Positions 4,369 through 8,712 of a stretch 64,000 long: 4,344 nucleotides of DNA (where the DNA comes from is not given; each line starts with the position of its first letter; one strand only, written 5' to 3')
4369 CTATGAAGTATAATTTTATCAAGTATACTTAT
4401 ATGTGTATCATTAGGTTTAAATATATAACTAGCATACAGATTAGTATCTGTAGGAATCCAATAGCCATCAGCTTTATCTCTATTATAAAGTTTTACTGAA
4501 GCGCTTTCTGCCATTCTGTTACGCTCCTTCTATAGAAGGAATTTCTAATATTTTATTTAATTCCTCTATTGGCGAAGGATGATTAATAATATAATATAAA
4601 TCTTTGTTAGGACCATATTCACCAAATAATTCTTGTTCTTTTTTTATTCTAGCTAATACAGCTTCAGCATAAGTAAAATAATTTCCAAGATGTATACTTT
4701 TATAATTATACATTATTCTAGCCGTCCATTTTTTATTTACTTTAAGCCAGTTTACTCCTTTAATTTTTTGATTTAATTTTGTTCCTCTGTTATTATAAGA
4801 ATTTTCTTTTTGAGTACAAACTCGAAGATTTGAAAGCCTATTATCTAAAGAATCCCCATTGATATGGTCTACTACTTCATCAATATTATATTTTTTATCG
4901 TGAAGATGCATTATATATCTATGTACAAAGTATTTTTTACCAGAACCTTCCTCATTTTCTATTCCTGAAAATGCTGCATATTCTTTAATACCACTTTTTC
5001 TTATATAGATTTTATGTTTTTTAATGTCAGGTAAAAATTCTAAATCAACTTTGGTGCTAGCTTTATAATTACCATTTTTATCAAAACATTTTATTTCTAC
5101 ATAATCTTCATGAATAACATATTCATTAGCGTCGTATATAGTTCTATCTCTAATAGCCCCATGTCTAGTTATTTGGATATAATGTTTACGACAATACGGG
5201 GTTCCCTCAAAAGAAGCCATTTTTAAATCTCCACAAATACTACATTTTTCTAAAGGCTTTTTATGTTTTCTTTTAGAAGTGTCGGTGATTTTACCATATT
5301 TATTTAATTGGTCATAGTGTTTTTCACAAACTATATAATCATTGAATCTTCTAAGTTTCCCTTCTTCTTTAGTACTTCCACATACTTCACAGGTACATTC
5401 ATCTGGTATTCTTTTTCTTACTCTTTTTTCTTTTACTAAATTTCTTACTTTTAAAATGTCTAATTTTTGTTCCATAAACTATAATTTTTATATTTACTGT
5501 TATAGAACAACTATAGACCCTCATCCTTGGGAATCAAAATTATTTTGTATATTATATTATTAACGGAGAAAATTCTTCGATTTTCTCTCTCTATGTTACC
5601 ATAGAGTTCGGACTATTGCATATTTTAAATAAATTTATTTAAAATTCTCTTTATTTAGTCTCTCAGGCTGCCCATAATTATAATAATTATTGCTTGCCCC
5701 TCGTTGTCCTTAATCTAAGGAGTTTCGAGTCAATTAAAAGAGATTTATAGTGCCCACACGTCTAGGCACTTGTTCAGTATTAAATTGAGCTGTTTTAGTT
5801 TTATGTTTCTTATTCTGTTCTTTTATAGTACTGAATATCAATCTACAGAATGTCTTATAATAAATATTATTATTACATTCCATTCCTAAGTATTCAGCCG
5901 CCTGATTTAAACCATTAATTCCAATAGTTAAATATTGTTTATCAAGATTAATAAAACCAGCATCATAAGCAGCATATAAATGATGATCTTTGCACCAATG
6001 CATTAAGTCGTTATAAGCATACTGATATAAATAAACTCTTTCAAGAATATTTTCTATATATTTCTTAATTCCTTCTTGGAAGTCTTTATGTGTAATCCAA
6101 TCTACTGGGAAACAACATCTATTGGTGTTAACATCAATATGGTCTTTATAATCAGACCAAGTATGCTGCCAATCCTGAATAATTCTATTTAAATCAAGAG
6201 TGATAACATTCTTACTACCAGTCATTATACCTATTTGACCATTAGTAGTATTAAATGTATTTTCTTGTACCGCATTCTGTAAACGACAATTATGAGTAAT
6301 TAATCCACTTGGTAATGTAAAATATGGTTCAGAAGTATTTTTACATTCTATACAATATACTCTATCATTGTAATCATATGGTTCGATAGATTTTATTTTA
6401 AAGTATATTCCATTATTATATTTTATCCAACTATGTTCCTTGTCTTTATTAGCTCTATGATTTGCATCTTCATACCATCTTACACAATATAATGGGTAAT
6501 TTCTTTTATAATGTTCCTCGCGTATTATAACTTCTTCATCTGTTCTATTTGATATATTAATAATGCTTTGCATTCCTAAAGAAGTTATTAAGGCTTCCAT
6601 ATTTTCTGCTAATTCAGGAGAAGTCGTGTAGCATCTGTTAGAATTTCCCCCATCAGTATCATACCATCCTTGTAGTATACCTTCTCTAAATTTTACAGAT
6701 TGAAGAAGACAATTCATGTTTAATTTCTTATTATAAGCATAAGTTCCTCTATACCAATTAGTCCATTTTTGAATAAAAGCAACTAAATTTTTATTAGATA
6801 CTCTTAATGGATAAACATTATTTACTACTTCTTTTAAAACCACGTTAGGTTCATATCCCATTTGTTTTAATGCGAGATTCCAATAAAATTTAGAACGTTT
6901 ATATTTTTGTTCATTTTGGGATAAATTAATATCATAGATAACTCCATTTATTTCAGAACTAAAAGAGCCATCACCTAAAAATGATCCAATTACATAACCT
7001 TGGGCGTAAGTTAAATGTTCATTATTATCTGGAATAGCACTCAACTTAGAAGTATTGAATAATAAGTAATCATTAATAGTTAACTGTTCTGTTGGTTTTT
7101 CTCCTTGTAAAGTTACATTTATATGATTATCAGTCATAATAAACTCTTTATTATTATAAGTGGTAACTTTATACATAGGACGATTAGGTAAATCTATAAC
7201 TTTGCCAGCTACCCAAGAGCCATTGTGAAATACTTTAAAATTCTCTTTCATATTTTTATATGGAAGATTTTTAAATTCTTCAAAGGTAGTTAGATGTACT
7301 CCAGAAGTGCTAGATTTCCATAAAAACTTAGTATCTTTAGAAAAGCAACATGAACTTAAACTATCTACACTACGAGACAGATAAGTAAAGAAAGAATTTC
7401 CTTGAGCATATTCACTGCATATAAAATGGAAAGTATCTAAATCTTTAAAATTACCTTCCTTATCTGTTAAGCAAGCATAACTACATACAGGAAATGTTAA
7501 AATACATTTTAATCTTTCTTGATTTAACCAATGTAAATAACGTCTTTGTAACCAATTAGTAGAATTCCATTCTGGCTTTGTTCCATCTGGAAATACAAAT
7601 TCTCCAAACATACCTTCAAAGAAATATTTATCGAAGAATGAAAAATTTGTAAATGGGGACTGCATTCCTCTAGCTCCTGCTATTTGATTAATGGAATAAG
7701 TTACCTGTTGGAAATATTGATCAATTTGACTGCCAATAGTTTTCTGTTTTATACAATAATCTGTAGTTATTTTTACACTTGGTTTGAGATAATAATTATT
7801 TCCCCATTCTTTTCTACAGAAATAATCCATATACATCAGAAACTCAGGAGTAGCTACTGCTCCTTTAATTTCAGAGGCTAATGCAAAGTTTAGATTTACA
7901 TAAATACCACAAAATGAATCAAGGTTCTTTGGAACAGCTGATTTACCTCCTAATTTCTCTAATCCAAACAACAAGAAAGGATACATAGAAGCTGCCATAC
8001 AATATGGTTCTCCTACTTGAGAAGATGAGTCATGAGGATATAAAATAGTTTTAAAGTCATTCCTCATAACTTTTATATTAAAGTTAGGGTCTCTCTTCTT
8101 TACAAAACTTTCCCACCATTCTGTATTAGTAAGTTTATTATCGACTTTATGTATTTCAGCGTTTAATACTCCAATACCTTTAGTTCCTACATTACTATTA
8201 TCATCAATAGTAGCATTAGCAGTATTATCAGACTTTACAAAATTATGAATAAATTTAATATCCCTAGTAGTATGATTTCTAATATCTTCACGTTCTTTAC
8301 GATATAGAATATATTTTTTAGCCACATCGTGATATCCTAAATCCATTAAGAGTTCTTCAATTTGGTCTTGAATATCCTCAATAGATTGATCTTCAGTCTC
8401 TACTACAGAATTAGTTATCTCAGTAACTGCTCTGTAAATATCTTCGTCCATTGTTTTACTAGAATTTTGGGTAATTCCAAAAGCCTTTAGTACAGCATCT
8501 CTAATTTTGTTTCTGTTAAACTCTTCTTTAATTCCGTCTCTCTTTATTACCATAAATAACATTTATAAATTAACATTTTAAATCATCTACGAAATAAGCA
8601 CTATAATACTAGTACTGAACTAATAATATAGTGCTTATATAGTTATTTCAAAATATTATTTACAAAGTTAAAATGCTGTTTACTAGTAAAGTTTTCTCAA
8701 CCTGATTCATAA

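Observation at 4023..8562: nrdD invaded twice: a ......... intein in the catalytic core plus an HNH-AP2 endonuclease gene separating the glycine-radical domain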

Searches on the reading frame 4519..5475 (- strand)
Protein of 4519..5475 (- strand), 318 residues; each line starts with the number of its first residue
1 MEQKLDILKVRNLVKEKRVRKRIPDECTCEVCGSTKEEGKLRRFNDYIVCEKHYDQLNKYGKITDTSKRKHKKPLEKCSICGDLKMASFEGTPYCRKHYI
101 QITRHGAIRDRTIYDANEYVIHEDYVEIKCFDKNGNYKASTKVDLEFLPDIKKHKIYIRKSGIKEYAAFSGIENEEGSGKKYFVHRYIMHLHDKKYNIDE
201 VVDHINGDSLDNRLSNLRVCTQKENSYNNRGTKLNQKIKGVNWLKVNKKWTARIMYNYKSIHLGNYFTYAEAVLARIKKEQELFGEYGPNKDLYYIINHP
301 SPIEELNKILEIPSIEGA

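Call 4: search_protein_families(library=pfam, proteins=[window:4519-5475:-], max_evalue=0.01)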
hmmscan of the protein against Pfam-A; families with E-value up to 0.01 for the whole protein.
window:4519-5475:- (318 aa): 1 family
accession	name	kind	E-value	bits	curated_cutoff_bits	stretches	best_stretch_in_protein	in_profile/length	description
PF13392.12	HNH_3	-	9.2e-10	38.5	24.8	1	183-226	2-45/46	HNH endonuclease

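Call 16: search_dna_similar(query=window:4519-5475:-, collection=phages, mode=protein, max_rows=25)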
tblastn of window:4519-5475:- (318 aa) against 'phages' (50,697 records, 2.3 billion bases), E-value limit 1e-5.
Records with a match: 1333; places in all: 1734; records where one place covers at least 80% of the query: 0.
Best place of each record, by identity: <60% 1333.
By first word of the organism name: Escherichia 278; Salmonella 270; Klebsiella 213; Vibrio 127; Streptococcus 89; Pectobacterium 47; Bacillus 33; Shigella 26; Ralstonia 25; Pseudomonas 21; and 59 more.
By host as written in the record: - 231; Klebsiella pneumoniae 107; Escherichia coli 103; Streptococcus thermophilus 47; Salmonella enterica subsp. enterica serovar Typhimurium 36; Pectobacterium atrosepticum DSM18077 29; Salmonella enterica 23; Salmonella enterica subsp. enterica serovar Enteritidis 22; and 370 more.
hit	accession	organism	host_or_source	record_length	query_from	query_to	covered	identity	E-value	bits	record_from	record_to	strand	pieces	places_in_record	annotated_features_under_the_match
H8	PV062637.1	Nitratidesulfovibrio phage SRB7757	Nitratidesulfovibrio vulgaris ATCC7757 ...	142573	77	294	69%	38.6%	1e-30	127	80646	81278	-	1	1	record has no annotation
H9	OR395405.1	Desulfovibrio phage 7757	Desulfovibrio vulgaris ATCC 7757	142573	77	294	69%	38.6%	1e-30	127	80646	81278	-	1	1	record has no annotation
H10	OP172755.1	Enterocloster phage CB473P1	Enterocloster bolteae DA473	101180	69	287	69%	36.4%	5e-18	91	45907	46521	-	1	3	hypothetical protein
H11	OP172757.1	Enterocloster phage CB473P3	Enterocloster bolteae DA473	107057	69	287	69%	36.4%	5e-18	91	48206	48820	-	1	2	hypothetical protein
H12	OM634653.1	Bacillus phage vB_BsuS_PJN02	Bacillus subtilis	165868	94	289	62%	36.1%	8e-22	101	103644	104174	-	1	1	HNH endonuclease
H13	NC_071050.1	Bacillus phage vB_BsuS_PJN02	Bacillus subtilis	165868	94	289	62%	36.1%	8e-22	101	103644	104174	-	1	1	HNH endonuclease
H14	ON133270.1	Bacillus phage 2S-4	Rosselomorea vietnamensis FJAT-46955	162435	94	289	62%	36.1%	2e-21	100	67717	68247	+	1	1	none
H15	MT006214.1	CrAssphage LMMB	human gut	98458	86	276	60%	35.6%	1e-19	95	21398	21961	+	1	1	hypothetical protein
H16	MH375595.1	Streptococcus phage 107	Streptococcus thermophilus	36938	119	287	53%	37.8%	8e-11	69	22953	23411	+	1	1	HNH endonuclease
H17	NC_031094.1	Streptococcus phage 9872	Streptococcus thermophilus ST64987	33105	119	287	53%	37.8%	8e-11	69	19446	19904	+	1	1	endonuclease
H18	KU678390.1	Streptococcus phage 9872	Streptococcus thermophilus ST64987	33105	119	287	53%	37.8%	8e-11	69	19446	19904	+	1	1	endonuclease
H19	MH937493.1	Streptococcus phage CHPC1041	Streptococcus thermophilus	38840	119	287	53%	37.8%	1e-10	69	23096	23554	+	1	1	hypothetical protein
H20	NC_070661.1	Streptococcus phage CHPC1041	Streptococcus thermophilus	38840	119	287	53%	37.8%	1e-10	69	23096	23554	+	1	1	HNH endonuclease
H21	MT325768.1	Psychrobacillus phage Perkons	Psychrobacillus psychrodurans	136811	77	294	69%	28.9%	4e-13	76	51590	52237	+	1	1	HNH endonuclease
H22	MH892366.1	Streptococcus phage SW18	Streptococcus thermophilus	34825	119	287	53%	37.2%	9e-11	69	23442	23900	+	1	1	endonuclease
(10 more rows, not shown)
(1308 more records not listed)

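Call 19: search_protein_families(library=pfam, proteins=[window:4519-5475:-], max_evalue=5)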
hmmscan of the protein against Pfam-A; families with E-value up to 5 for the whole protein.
window:4519-5475:- (318 aa): 6 families
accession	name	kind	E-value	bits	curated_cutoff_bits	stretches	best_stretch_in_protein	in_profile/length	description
PF13392.12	HNH_3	-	9.2e-10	38.5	24.8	1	183-226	2-45/46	HNH endonuclease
PF00847.26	AP2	-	0.044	14.5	33.3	1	237-275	2-43/54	AP2 domain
PF08879.15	WRC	-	0.074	13.2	28.6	0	44-60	21-37/43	WRC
PF00412.28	LIM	-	0.15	12.7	22.9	0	28-56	28-56/58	LIM domain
PF19134.6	DUF5817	-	0.53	10.7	31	1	24-45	19-40/57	Domain of unknown function (DUF5817)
PF11931.14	SF3a60_Prp9_C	-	2.4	9.1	30.7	1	26-61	24-58/120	SF3a60/Prp9 C-terminal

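Call 20: search_protein_families(library=phrogs, proteins=[window:4519-5475:-], max_evalue=0.001)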
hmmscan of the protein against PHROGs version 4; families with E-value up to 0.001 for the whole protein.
window:4519-5475:- (318 aa): 17 families
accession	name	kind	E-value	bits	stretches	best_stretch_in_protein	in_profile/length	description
phrog_99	-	DNA, RNA and nucleotide metabolism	1.7e-35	124.4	1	178-294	154-270/383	HNH endonuclease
phrog_4578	-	DNA, RNA and nucleotide metabolism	1.7e-21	77.5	1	191-287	21-118/130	HNH endonuclease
phrog_3593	-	DNA, RNA and nucleotide metabolism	1.4e-13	52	1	166-286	83-199/210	HNH endonuclease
phrog_374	-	DNA, RNA and nucleotide metabolism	2.6e-10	40.7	1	22-294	218-425/617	HNH endonuclease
phrog_959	-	DNA, RNA and nucleotide metabolism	3.2e-10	40.9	1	172-238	49-115/138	HNH endonuclease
phrog_59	-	DNA, RNA and nucleotide metabolism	3.3e-10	40.9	1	174-258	183-247/423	HNH endonuclease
phrog_36769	-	unknown function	1.6e-09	38.6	1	175-260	235-316/367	-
phrog_10730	-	DNA, RNA and nucleotide metabolism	1.6e-06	29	1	178-248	89-162/234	HNH endonuclease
phrog_13470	-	DNA, RNA and nucleotide metabolism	5.1e-06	27.7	1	231-286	89-145/152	HNH endonuclease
phrog_1492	-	DNA, RNA and nucleotide metabolism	1e-05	25.8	1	177-228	107-158/414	HNH endonuclease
phrog_14913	-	DNA, RNA and nucleotide metabolism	1.5e-05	26.1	1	174-225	32-84/149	HNH endonuclease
phrog_24751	-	DNA, RNA and nucleotide metabolism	1.7e-05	26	1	239-277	12-50/65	HNH endonuclease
phrog_10822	-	DNA, RNA and nucleotide metabolism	8.7e-05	23.3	1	202-266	121-182/245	HNH endonuclease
phrog_21964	-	DNA, RNA and nucleotide metabolism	0.00033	21.3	1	163-247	145-232/244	HNH endonuclease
phrog_30377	-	DNA, RNA and nucleotide metabolism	0.00051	21.2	0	179-232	7-58/82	HNH endonuclease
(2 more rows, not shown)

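Call 52: search_solved_structures(query=window:4519-5475:-, max_evalue=1, show_alignments=2)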
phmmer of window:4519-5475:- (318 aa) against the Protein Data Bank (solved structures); distinct sequences matched with E-value up to 1: 1.
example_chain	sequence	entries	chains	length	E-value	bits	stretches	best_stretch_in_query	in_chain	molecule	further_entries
1u3e_M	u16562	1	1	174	0.00024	23.6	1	134-240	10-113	HNH homing endonuclease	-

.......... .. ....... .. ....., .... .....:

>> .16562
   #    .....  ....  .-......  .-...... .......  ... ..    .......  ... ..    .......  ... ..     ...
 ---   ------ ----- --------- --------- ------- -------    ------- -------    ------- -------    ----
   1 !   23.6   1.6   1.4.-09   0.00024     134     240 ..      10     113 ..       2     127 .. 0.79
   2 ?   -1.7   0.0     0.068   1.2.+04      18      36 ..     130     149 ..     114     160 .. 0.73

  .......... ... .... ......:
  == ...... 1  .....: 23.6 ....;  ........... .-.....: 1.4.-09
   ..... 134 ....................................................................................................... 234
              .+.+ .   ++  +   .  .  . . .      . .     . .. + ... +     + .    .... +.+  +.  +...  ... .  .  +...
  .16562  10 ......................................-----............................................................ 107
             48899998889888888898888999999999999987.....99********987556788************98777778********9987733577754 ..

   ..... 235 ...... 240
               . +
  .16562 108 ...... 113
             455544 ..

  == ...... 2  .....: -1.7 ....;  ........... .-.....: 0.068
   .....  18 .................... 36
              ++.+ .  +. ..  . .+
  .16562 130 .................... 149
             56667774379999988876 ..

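Call 53: search_protein_families(library=ncbifam, proteins=[window:4519-5475:-], max_evalue=0.01)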
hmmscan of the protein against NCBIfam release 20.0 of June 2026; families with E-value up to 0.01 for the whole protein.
window:4519-5475:- (318 aa): 0 families

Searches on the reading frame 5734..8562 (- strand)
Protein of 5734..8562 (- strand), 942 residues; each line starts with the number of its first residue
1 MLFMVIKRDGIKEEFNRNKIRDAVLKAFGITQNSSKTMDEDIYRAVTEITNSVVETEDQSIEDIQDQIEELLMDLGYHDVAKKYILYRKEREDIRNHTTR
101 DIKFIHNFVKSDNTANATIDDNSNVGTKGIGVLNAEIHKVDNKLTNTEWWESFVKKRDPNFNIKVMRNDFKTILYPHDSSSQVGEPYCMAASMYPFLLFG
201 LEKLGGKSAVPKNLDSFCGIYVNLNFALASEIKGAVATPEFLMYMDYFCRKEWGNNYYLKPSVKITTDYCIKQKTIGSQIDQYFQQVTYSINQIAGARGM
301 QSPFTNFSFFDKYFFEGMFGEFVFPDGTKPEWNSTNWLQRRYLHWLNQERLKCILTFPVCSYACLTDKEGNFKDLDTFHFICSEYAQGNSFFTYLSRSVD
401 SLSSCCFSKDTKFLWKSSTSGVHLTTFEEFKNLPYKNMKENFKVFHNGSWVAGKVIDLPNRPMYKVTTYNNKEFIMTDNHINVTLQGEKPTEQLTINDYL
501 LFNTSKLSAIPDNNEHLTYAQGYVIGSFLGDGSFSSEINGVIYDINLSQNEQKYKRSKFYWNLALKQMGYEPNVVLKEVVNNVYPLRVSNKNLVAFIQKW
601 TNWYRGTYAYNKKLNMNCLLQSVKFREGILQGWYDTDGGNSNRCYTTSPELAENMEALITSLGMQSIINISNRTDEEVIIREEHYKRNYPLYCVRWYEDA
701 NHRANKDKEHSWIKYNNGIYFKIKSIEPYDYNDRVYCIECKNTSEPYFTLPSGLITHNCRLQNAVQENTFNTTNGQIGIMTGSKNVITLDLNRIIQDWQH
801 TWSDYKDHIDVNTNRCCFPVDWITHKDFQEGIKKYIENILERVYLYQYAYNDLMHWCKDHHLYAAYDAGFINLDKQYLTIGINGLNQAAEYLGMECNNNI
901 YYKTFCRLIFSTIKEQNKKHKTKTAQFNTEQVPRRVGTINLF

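Call 4: search_protein_families(library=pfam, proteins=[window:5734-8562:-], max_evalue=0.01)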
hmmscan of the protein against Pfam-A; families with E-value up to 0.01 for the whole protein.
window:5734-8562:- (942 aa): 4 families
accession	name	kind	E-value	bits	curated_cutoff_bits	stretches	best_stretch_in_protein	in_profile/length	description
PF13597.11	NRDD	-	1.2e-35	123.6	26.2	2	162-406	31-264/562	Anaerobic ribonucleoside-triphosphate reductase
PF03477.21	ATP-cone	-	9.6e-20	71.4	25.8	1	4-92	2-87/88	ATP cone domain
PF14890.11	Intein_splicing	-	3.4e-07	30.6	35.8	1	440-758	26-155/155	Intein splicing domain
PF14528.11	LAGLIDADG_3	-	1.1e-05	26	22.5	0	627-687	4-76/82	LAGLIDADG-like domain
